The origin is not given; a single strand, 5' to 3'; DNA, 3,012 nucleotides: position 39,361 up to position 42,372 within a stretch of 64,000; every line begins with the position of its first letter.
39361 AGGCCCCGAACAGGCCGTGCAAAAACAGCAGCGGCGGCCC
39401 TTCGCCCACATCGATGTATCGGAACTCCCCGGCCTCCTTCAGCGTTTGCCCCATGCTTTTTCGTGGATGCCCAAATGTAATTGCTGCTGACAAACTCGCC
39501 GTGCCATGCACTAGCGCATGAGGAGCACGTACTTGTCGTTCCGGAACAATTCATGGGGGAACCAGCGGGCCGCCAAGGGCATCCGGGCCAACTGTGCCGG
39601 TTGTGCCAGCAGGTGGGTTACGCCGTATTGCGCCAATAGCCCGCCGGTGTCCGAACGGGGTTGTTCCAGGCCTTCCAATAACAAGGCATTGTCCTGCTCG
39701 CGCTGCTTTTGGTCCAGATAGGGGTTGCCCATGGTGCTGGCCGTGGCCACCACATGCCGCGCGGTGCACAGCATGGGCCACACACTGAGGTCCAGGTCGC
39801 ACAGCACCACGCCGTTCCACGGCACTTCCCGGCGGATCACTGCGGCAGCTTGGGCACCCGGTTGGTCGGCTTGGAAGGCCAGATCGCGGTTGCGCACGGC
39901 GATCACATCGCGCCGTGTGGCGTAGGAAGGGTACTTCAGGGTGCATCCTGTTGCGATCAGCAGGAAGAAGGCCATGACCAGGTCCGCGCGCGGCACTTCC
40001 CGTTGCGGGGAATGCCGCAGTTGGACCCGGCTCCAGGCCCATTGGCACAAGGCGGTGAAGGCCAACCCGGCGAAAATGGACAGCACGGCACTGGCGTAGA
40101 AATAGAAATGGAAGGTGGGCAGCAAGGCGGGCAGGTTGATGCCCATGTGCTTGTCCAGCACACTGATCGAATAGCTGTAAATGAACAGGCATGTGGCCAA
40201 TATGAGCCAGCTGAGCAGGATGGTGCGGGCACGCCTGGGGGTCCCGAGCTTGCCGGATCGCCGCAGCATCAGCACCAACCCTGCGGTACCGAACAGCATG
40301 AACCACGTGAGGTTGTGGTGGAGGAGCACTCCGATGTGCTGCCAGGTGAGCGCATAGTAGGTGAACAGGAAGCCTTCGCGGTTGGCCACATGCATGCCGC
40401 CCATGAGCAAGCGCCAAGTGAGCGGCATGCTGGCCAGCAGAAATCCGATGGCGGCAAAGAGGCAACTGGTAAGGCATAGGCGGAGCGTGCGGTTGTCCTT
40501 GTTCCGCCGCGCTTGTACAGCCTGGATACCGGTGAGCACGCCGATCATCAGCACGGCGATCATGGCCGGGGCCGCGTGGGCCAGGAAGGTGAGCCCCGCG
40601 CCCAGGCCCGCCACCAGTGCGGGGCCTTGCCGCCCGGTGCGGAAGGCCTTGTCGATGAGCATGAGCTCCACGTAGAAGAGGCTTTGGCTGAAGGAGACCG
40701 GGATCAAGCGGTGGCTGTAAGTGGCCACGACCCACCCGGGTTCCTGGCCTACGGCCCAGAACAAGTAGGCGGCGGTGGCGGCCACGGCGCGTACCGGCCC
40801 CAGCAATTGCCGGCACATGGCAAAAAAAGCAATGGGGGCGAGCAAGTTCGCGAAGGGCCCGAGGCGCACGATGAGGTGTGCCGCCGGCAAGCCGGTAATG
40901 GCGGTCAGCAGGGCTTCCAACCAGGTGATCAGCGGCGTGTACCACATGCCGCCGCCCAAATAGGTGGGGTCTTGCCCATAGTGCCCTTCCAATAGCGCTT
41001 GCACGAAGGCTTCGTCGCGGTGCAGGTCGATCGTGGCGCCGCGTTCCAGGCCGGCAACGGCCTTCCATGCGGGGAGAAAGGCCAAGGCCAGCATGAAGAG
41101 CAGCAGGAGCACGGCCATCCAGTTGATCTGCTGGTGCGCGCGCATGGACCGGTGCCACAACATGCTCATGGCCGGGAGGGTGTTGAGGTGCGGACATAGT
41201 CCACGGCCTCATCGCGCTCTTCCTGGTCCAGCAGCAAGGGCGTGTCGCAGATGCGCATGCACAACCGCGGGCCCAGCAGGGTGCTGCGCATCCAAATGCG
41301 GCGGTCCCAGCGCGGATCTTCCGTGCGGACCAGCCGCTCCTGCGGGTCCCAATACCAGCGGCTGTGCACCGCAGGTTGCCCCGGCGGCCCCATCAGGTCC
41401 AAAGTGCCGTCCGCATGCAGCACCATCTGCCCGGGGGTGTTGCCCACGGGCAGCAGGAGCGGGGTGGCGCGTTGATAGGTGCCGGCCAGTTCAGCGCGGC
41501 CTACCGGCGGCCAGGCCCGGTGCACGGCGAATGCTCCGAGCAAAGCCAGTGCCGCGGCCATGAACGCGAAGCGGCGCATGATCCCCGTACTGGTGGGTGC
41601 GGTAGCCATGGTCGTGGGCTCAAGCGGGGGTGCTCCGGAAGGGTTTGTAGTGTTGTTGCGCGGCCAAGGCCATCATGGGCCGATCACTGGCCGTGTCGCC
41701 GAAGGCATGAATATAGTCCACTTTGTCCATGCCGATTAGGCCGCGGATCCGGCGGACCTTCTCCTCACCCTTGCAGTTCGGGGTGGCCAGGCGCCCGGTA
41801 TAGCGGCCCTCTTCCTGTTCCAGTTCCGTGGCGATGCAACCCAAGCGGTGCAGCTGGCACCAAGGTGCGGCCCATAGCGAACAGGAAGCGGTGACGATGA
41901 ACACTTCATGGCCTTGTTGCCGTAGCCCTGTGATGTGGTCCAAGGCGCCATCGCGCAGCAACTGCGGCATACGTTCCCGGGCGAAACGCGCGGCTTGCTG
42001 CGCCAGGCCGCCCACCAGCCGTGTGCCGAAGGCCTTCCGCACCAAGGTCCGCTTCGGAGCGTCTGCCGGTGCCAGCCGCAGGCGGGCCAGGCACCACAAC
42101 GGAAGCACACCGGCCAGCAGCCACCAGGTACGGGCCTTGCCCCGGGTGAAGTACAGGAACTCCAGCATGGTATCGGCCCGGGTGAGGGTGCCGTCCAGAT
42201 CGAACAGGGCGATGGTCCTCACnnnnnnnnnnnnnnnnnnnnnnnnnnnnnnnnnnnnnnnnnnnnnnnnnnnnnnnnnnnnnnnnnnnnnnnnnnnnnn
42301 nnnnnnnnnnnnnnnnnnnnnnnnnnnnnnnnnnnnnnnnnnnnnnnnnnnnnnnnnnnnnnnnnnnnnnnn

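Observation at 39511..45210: Five-gene cluster resembling a polyprenyl-phospho-D-arabinofuranose (DPA-type) donor pathway plus GT-C transferase, in a Bacteroidota genome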

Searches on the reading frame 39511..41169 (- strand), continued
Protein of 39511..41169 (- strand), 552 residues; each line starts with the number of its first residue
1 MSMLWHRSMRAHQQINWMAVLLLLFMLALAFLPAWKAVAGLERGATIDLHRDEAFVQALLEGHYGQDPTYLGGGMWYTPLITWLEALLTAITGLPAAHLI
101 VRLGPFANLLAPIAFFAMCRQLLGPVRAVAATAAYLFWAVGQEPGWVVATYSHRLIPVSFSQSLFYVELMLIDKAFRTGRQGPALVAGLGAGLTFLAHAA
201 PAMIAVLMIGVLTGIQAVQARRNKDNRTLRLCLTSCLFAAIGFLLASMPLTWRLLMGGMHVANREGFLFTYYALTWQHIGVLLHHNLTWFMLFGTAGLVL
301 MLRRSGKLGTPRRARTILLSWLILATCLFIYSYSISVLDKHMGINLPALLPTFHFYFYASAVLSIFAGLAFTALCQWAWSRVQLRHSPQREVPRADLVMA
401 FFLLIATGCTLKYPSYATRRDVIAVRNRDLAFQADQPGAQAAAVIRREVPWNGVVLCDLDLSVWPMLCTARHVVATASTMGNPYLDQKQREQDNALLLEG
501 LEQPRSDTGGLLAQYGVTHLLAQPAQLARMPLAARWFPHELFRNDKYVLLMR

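Call 48: find_encoding_contigs(protein=P0150, flank=10000, max_places=1)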
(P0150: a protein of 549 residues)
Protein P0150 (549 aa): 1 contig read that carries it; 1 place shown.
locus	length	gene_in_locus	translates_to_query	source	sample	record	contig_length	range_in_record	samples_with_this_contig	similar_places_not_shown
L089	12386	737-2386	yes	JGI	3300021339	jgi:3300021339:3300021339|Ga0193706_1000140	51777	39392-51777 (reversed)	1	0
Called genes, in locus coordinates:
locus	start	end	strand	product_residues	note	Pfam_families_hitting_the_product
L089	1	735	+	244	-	?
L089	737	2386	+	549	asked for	-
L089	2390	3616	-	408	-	PF13621:Cupin_8 (weak)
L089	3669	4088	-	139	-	PF03412:Peptidase_C39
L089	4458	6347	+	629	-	PF00005:ABC_tran, PF02463:SMC_N (faint), PF13304:AAA_21 (faint)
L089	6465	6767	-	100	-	-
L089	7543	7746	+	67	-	PF13506:Glyco_transf_21 (weak)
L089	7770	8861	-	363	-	-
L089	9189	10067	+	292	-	PF14257:DUF4349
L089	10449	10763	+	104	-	PF08028:Acyl-CoA_dh_2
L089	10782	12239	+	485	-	PF00171:Aldedh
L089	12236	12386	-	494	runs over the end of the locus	PF04389:Peptidase_M28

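Call 49: find_encoding_contigs(protein=P0060, flank=10000, max_places=1)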
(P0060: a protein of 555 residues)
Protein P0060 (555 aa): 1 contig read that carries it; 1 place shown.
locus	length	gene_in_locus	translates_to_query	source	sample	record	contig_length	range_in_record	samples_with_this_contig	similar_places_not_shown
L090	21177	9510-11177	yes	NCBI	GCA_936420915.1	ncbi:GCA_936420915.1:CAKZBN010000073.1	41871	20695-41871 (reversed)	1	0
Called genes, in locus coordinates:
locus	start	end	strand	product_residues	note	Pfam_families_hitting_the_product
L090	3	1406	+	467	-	?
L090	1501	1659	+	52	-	-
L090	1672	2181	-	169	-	-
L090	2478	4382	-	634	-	-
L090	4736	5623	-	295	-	PF01734:Patatin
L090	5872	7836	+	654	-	PF22039:HUTI_composite_bact (faint), PF01979:Amidohydro_1, PF07969:Amidohydro_3, PF01928:CYTH (weak)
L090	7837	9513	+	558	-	-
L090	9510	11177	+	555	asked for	-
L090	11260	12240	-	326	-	-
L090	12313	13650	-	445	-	PF21922:PBP_dimer_2, PF00905:Transpeptidase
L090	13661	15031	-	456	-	PF01098:FTSW_RODA_SPOVE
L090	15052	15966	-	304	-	PF01048:PNP_UDP_1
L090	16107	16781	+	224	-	PF00849:PseudoU_synth_2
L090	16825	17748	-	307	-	PF01073:3Beta_HSD (faint), PF01370:Epimerase (weak), PF05368:NmrA, PF13460:NAD_binding_10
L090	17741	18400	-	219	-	PF00303:Thymidylat_synt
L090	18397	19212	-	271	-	PF00106:adh_short, PF08659:KR, PF01370:Epimerase, PF13561:adh_short_C2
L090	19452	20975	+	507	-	PF00221:Lyase_aromatic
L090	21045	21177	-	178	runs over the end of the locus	PF24838:8xMP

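Call 61: search_protein_families(library=pfam, alignment_id=A1, max_evalue=5)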
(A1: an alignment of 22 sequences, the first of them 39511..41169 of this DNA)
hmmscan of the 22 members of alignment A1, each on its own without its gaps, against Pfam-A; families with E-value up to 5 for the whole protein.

A. member 1, window:39511-41169:- (552 aa): 0 families

B. families by the number of members that match (of 22 scanned): 13 families
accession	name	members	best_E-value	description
PF04418.17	DUF543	1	0.0048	Domain of unknown function (DUF543)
PF09656.15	PGPGW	1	0.0053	Putative transmembrane protein (PGPGW)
PF20176.3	DUF6541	1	0.0068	Family of unknown function (DUF6541)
PF13231.12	PMT_2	1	0.0068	Dolichyl-phosphate-mannose-protein mannosyltransferase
PF10762.14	DUF2583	1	0.031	Protein of unknown function (DUF2583)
PF16867.11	DMSP_lyase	1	0.044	Dimethlysulfonioproprionate lyase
PF20022.4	VMAP-M19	1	0.065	vWA-MoxR associated protein middle region 19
PF16209.10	PhoLip_ATPase_N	1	0.079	Phospholipid-translocating ATPase N-terminal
PF02163.28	Peptidase_M50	1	0.19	Peptidase family M50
PF06638.16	Strabismus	1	0.29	Strabismus protein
PF19607.4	DUF6112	1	1.6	Family of unknown function (DUF6112)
PF13937.11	DUF4212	1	1.8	Domain of unknown function (DUF4212)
PF06570.16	DUF1129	1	2.6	Protein of unknown function (DUF1129)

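Call 90: search_protein_families(library=pfam, proteins=[L081:11783-13168:+], max_evalue=0.01)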
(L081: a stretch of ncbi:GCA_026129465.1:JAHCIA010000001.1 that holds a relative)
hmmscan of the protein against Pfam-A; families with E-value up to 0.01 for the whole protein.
L081:11783-13168:+ (461 aa): 0 families

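Call 93: search_dna_similar(query=window:39511-41169:-, collection=plasmids, mode=protein, max_evalue=0.001, max_rows=10)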
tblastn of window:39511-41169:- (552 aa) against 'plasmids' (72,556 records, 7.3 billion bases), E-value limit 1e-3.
No match.

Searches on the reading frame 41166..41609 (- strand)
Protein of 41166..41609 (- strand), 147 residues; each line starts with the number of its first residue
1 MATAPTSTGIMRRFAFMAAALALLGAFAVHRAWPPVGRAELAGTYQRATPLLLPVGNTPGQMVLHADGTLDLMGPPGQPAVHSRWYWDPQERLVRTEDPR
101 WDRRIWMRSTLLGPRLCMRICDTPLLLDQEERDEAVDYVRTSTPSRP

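Call 3: search_protein_families(library=pfam, proteins=[window:41166-41609:-], max_evalue=0.01)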
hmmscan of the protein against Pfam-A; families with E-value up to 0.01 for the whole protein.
window:41166-41609:- (147 aa): 0 families

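Call 4: search_protein_families(library=ncbifam, proteins=[window:41166-41609:-], max_evalue=0.01)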
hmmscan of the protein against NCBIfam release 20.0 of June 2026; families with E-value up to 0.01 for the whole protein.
window:41166-41609:- (147 aa): 0 families

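Call 64: find_homologous_proteins(query=window:41166-41609:-, max_evalue=0.001)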
Query window:41166-41609:- (147 aa): 5 proteins with E <= 0.001 among 181 candidates.
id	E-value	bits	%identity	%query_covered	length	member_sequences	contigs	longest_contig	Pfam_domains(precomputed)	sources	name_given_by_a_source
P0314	3.8e-85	301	88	100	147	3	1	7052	-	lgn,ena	-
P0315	1.6e-54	202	65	97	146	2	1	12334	-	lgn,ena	-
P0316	2.7e-52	195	64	92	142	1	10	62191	-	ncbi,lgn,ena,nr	ncbi:MAG: hypothetical protein KBH07_05155 [Flavobacteriales bacterium]|nr:hypothetical protein [Fla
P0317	3.0e-33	133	50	88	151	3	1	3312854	-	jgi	jgi:hypothetical protein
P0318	1.7e-28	117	45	100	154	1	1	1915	-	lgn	-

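Call 74: predict_structure(alignment_id=A3)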
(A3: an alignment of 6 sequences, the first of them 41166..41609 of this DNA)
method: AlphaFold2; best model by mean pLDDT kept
length: 147 residues; sequences in the alignment: 6
mean_pLDDT: 74.6   pTM: 0.64
mean pLDDT of the five models: 74.6, 71.5, 64.2, 63.0, 53.0
residues with pLDDT >= 90: 15; 70-90: 78; 50-70: 43; < 50: 11
segments of 3 or more residues with pLDDT < 50: 130-132, 144-147
pLDDT, mean of each block of 10 residues (from residue 1): 55 81 80 74 79 64 90 77 90 86 80 73 60 69 51
secondary structure, 60 per line:
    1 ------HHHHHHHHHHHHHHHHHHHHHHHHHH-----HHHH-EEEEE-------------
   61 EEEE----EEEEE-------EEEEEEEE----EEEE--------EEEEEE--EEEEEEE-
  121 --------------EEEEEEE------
elements in order: H7-32 H38-41 E43-47 E61-64 E69-73 E81-88 E93-96 E105-110 E113-119 E135-141

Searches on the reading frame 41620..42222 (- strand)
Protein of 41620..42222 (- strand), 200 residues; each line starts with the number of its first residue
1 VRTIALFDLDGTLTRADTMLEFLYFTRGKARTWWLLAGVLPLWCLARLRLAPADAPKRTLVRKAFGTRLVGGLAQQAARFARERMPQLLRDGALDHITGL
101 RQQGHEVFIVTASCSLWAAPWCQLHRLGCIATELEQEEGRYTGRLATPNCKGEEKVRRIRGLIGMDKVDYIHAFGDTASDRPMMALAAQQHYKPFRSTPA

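Call 3: search_protein_families(library=pfam, proteins=[window:41620-42222:-], max_evalue=0.01)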
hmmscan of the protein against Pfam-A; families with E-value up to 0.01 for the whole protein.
window:41620-42222:- (200 aa): 2 families
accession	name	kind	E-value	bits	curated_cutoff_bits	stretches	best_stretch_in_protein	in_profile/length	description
PF12710.13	HAD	-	9.7e-32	111.4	27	1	5-184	1-188/189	haloacid dehalogenase-like hydrolase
PF00702.32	Hydrolase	-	4.3e-05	24.4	26.4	1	5-187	4-190/191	haloacid dehalogenase-like hydrolase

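Call 4: search_protein_families(library=ncbifam, proteins=[window:41620-42222:-], max_evalue=0.01)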
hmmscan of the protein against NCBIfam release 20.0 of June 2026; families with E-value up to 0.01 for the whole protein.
window:41620-42222:- (200 aa): 8 families
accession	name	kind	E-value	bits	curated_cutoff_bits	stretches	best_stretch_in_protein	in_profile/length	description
TIGR01490.1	HAD-SF-IB-hyp1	subfamily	5.8e-34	118.1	98.3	1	4-192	1-195/202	HAD-IB family hydrolase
TIGR01488.1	HAD-SF-IB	subfamily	1.2e-22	80.7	45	1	5-187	2-177/177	HAD-IB family phosphatase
NF052360.1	HolPasePseu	equivalog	7.6e-13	48.6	280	1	70-186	70-190/218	histidinol-phosphatase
TIGR00338.1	serB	equivalog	4.4e-07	29.7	144.15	1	74-187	73-187/219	phosphoserine phosphatase SerB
TIGR01545.1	YfhB_g-proteo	equivalog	2.3e-06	27.6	259.25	1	2-188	5-195/210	phosphatidylglycerophosphatase C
NF006088.0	PRK08238.1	equivalog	3.9e-05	22.5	351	1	7-189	16-161/482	UbiA family prenyltransferase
NF052359.1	HolPaseNeis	equivalog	0.00016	21.5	400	0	95-186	95-193/221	histidinol-phosphatase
TIGR00099.1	Cof-subfamily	subfamily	0.0049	16.5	137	0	156-187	193-223/256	Cof-type HAD-IIB family hydrolase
